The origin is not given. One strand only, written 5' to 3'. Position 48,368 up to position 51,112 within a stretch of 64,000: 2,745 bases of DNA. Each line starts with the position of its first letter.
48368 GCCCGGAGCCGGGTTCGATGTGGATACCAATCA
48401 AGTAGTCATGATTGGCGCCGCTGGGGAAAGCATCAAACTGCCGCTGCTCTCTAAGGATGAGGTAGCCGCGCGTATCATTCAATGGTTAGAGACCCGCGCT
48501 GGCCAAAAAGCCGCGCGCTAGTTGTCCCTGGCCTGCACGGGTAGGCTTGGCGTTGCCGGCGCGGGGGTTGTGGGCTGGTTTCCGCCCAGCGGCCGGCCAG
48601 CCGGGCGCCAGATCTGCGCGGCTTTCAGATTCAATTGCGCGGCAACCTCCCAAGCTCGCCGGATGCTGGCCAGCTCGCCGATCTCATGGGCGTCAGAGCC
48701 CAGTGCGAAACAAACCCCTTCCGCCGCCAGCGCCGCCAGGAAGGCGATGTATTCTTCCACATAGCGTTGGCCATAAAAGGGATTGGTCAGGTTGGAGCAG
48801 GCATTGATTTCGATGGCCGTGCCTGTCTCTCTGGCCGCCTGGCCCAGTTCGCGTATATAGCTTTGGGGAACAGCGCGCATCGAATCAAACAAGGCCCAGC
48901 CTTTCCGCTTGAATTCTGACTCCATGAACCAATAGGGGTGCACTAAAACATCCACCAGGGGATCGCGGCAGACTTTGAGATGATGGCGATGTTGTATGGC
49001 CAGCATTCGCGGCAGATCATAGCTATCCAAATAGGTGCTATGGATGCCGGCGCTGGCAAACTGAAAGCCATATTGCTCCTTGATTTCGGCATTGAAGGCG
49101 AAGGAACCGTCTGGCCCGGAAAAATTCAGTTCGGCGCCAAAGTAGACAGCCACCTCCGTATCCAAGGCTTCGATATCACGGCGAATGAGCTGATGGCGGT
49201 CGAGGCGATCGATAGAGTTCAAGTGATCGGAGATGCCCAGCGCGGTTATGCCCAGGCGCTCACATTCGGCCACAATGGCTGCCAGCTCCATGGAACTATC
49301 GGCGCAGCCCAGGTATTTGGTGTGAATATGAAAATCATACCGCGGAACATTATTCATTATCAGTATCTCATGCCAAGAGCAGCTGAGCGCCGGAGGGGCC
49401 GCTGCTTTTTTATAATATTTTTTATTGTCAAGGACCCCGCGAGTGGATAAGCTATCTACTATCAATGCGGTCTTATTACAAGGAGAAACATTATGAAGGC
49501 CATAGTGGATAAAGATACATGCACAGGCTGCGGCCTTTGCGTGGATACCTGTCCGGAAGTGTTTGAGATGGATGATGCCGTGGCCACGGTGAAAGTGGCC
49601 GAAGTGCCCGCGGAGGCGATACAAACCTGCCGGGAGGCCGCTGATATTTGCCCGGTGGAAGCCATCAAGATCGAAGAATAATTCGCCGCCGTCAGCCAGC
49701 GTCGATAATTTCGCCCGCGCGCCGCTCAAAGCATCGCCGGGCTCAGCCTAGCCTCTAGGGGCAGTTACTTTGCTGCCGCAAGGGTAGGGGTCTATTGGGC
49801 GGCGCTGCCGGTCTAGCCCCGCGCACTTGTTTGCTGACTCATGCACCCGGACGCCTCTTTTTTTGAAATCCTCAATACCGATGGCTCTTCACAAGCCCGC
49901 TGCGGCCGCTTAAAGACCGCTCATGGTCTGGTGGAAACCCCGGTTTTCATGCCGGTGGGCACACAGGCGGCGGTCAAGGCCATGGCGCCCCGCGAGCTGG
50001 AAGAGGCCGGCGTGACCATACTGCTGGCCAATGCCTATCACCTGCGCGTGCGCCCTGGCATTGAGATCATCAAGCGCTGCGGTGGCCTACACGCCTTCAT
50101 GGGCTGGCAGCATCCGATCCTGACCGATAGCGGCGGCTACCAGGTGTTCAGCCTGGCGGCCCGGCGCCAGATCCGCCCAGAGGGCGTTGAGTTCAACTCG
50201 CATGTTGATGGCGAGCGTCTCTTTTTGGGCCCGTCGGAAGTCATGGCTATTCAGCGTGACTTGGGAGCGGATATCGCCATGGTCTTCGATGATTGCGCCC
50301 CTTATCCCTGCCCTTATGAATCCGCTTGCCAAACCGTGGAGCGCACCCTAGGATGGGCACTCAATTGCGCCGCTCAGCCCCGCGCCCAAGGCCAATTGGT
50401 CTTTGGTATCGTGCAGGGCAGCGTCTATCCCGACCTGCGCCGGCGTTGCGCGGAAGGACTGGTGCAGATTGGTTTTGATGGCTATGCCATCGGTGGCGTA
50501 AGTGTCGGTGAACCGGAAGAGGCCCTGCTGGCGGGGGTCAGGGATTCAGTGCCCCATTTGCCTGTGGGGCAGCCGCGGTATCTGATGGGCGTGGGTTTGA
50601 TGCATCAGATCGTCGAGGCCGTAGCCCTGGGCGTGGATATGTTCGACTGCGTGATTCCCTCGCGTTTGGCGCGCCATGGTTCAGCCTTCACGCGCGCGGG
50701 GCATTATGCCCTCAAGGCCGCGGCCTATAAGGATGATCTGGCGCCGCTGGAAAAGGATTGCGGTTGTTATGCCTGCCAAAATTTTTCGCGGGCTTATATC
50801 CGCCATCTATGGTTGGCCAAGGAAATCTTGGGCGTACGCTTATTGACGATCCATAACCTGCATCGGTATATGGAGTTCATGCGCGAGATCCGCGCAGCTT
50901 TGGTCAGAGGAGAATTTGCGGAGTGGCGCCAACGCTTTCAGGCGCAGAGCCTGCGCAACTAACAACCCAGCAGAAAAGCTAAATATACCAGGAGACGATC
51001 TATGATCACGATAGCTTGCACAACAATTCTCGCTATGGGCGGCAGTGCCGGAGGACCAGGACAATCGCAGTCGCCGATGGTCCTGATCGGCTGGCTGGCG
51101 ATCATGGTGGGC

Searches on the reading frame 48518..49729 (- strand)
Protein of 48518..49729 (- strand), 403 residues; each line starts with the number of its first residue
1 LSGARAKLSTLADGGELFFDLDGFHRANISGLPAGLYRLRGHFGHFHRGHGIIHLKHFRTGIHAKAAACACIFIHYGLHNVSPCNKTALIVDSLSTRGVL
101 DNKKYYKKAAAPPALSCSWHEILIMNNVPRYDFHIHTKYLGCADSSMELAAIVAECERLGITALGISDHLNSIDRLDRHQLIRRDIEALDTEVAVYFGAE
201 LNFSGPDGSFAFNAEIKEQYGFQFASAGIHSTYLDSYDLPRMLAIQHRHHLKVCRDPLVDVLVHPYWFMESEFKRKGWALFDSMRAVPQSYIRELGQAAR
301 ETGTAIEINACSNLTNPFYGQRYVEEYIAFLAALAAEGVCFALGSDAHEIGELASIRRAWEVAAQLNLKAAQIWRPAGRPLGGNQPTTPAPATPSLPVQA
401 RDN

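Call 4: search_protein_families(library=pfam, proteins=[window:48518-49729:-], max_evalue=0.001)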
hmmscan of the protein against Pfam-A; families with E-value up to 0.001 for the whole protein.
window:48518-49729:- (403 aa): 1 family
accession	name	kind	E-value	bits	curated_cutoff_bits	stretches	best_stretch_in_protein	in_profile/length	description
PF02811.25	PHP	-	9e-10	39.6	26.4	1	132-248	1-115/164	PHP domain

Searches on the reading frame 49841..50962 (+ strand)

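Call 64: search_protein_families(library=pfam, proteins=[window:49841-50962:+], max_evalue=0.00001)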
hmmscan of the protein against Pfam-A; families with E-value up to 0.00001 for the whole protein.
window:49841-50962:+ (373 aa): 1 family
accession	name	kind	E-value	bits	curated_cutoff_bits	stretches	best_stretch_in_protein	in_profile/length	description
PF01702.25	TGT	-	6.6e-151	502.8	26.3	1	18-369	2-354/357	Queuine tRNA-ribosyltransferase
